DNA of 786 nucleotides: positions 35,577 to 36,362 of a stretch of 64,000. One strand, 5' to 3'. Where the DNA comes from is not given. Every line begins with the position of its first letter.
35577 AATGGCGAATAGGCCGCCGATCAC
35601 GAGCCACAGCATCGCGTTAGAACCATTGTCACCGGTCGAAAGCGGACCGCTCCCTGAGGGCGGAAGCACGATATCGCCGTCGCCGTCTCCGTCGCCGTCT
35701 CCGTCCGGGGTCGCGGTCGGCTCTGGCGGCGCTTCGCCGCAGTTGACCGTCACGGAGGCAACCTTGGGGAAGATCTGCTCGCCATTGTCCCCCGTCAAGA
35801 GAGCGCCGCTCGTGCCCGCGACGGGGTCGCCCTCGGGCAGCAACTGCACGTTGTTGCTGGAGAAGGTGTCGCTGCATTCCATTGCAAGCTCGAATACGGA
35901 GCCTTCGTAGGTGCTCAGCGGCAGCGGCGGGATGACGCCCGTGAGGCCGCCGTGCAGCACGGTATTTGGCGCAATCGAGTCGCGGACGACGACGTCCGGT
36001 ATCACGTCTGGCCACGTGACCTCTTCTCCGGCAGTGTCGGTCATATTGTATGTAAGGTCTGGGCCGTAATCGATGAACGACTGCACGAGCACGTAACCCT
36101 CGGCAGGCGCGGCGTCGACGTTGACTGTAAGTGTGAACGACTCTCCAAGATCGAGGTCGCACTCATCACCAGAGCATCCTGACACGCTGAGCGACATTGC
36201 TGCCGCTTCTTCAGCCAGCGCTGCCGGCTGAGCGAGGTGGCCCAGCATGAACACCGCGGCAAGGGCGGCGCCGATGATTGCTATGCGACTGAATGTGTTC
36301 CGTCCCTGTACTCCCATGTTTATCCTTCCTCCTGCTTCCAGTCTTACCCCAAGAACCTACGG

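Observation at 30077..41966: A shared Cys-bracketed ~160-175-aa N-terminal module that aligns strand-by-strand with the scaffoldin cohesins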

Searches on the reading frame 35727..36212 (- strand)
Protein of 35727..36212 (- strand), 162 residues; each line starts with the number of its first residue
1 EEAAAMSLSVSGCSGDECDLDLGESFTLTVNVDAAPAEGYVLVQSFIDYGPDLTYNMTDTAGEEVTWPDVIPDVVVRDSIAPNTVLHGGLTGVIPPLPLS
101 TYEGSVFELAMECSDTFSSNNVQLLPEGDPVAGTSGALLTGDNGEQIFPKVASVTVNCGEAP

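Call 14: search_protein_families(library=pfam, proteins=[window:35727-36212:-], max_evalue=10)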
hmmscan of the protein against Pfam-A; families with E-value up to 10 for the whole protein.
window:35727-36212:- (162 aa): 0 families

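Call 41: find_related_loci(query=A5, collection=genome_contigs, flank=10000)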
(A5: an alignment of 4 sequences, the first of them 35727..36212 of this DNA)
Query A5 (162 aa) in genome_contigs; peptide patterns used: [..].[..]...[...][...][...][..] (x = any residue, [..] = any of these).
19 stretches matched a pattern, but none encodes a relative of the query by tblastn (E <= 1e-3).
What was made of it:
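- Tried and rejected: It found nothing with four window copies (call 41).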
